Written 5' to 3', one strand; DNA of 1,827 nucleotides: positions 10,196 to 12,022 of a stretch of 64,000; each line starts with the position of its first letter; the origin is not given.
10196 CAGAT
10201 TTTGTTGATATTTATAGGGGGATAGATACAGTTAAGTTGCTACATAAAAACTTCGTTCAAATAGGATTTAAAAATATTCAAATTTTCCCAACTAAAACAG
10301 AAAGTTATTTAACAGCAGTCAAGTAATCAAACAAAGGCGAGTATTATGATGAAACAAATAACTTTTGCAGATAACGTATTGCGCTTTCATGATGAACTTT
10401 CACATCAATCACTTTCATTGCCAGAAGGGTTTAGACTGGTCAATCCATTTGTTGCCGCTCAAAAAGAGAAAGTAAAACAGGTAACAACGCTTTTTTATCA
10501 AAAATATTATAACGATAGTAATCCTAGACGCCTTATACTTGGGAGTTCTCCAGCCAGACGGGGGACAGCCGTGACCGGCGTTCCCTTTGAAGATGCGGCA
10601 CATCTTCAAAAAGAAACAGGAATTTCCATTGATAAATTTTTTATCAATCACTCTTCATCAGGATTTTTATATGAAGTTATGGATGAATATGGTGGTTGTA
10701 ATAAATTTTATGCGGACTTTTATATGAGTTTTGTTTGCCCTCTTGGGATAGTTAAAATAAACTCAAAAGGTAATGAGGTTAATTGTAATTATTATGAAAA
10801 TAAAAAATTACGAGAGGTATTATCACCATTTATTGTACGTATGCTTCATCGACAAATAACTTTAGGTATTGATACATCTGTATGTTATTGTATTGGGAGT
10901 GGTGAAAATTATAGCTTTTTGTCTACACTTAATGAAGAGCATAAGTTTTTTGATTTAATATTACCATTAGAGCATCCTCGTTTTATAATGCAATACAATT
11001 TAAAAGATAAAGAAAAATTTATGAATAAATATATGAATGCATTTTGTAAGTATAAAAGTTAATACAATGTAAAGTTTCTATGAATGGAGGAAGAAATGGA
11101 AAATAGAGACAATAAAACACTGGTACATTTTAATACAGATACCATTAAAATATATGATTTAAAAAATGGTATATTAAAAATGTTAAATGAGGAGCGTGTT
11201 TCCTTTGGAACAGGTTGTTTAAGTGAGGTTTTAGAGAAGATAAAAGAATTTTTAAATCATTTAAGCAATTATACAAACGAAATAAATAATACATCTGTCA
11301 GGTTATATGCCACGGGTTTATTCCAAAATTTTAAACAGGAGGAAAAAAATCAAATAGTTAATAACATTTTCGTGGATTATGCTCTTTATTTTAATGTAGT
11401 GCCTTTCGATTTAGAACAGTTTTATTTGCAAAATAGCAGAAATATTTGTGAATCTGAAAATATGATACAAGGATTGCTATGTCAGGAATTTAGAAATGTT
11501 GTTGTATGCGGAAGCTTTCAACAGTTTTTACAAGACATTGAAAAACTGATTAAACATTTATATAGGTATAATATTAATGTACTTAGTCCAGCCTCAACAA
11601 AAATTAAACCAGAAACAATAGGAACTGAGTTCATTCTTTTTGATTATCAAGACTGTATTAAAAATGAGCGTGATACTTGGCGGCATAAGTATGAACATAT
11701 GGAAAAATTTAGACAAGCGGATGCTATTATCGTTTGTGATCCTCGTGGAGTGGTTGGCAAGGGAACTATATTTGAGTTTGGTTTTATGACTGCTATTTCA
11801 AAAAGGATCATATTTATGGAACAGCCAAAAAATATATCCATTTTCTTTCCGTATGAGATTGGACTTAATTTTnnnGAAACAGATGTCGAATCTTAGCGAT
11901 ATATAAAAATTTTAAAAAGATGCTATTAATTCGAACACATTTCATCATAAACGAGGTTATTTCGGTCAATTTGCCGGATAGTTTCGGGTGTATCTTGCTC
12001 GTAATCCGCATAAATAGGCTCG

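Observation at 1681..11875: Dense AT-rich cluster of nucleotide-processing and DNA base-excision enzymes next to restriction and helicase genes: candidate novel defence or DNA-modification system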

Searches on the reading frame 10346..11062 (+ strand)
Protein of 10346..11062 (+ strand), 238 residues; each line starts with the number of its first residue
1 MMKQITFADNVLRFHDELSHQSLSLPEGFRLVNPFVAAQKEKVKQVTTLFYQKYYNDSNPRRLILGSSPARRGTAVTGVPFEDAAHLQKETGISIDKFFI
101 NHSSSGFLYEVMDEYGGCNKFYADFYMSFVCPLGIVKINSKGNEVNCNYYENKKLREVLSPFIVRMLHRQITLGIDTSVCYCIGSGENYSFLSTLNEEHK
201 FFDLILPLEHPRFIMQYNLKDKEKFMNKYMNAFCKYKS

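Call 3: search_protein_families(library=pfam, proteins=[window:10346-11062:+], max_evalue=0.01)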
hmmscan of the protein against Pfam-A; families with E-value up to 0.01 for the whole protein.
window:10346-11062:+ (238 aa): 1 family
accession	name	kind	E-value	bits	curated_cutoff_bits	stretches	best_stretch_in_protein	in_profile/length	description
PF03167.25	UDG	-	2.6e-13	50.7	24.3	1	53-233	2-140/141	Uracil DNA glycosylase superfamily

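Call 5: search_protein_families(library=padloc, proteins=[window:10346-11062:+], max_evalue=0.01)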
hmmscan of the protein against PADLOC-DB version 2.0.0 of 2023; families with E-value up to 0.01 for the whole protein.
window:10346-11062:+ (238 aa): 0 families

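Call 9: search_protein_families(library=ncbifam, proteins=[window:10346-11062:+], max_evalue=0.01)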
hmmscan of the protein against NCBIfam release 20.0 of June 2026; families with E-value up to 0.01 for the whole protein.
window:10346-11062:+ (238 aa): 0 families

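Call 22: search_solved_structures(query=window:10346-11059:+, max_evalue=1, show_alignments=2)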
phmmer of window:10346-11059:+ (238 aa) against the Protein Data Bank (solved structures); distinct sequences matched with E-value up to 1: 13.
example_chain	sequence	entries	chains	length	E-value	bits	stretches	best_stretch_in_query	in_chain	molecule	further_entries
5h0j_A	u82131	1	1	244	1.8e-63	217.4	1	5-234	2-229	Uncharacterized protein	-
5h0k_A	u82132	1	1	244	4.9e-63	216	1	5-234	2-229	Uncharacterized protein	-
5h93_A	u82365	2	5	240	0.16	14.7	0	56-93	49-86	Geobacter metallireducens SMUG1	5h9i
5h99_A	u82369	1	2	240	0.22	14.3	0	58-93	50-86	Geobacter metallireducens SMUG1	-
1e2z_A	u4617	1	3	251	0.42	13.3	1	23-86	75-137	CYTOCHROME F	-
3cz7_A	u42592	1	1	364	0.52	13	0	50-136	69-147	Regulator of Ty1 transposition protein 109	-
9gk0_A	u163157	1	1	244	0.54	12.9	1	6-90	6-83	Single-strand selective monofunctional uracil DNA glycosylase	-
9rqp_A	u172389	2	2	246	0.55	12.9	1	6-90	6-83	Single-strand selective monofunctional uracil DNA glycosylase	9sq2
9gm2_A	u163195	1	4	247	0.56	12.9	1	6-90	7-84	Single-strand selective monofunctional uracil DNA glycosylase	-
9ggs_A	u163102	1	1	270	0.66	12.7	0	6-90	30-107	Single-strand selective monofunctional uracil DNA glycosylase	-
1cfm_A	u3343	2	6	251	0.68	12.6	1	23-76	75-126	CYTOCHROME F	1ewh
1e2w_A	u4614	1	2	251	0.74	12.5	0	23-76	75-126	CYTOCHROME F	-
1e2v_A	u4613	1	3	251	0.77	12.4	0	23-76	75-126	CYTOCHROME F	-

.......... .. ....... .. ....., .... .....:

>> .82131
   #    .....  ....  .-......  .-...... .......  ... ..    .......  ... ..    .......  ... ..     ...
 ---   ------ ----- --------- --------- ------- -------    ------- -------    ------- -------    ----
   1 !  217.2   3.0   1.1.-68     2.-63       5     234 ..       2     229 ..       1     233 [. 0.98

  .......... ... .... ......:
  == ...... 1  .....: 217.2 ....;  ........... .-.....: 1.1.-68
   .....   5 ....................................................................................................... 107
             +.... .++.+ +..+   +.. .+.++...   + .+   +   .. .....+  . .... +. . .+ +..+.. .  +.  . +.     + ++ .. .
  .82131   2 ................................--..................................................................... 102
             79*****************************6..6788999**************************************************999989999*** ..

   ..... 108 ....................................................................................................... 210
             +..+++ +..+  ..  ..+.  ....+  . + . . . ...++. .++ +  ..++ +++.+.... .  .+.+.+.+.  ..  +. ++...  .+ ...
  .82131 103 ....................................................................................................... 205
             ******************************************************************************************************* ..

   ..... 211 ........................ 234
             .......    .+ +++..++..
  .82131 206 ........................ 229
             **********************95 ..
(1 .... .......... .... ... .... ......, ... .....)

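Call 88: search_protein_representatives(protein=window:10346-11059:+)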
Query: 238 residues. Proteins with E-value up to 0.001 (for the whole library): 498; up to 1e-10: 255; up to 1e-30: 70. The best 150 are listed.
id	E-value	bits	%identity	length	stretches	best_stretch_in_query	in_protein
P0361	6.2e-80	284.4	55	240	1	2-233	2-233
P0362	1.2e-67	244.2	49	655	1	7-235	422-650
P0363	1.1e-65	237.8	48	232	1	5-233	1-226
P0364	8.2e-61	221.8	51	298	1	41-232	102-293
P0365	3.0e-57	210.2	44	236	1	8-230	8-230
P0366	1.6e-55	204.5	41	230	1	6-231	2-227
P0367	1.2e-54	201.7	42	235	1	5-233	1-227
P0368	2.7e-54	200.5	43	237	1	5-233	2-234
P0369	4.6e-54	199.7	42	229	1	5-233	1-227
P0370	1.2e-51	191.9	41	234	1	6-230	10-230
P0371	1.7e-51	191.3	41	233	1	3-233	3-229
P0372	2.1e-51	191.0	62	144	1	23-156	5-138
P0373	9.8e-51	188.9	39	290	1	6-232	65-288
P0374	5.8e-49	183.1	40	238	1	6-231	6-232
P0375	4.3e-48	180.2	40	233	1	7-231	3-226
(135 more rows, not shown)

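Call 91: find_encoding_contigs(protein=P0362, flank=8000, max_places=3)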
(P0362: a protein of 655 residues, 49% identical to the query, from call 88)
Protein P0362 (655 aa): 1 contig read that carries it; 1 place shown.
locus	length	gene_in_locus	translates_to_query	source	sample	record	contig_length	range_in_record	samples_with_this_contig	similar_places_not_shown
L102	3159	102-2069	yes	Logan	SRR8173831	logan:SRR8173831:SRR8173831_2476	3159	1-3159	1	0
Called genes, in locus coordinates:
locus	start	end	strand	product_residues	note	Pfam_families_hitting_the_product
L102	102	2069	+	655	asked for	PF08241:Methyltransf_11, PF08242:Methyltransf_12 (weak), PF13649:Methyltransf_25, PF13847:Methyltransf_31 (weak), PF03167:UDG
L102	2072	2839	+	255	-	-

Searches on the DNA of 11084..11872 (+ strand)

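Call 107: search_rna_families(sources=[L095, L098, L096, L010, L076, L079, L092], threshold=gathering)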
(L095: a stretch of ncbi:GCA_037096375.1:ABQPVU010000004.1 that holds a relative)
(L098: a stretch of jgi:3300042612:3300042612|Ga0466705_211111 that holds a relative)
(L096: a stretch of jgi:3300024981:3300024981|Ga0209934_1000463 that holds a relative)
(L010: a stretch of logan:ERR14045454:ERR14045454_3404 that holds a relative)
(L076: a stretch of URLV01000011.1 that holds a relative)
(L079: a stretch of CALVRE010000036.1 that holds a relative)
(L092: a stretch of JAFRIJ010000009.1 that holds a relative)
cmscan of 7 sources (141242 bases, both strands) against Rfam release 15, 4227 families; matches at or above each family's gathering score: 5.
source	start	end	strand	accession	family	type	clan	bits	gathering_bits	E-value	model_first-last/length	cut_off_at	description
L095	10575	10764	+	RF01476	rliF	Gene; sRNA;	-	184.8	60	1.7e-33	1-220/220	no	Listeria sRNA rliF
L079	13149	13525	-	RF00023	tmRNA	Gene;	CL00001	165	47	5.5e-65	1-374/374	no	transfer-messenger RNA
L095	836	1018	-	RF01492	rli28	Gene; sRNA;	-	117.5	45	3.6e-14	1-186/186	no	Listeria sRNA rli28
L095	16605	16838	+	RF00230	T-box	Cis-reg; leader;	-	104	93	1.6e-21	1-219/219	no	T-box leader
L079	13074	13147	-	RF00005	tRNA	Gene; tRNA;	CL00001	69.2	29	1.1e-12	1-71/71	no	tRNA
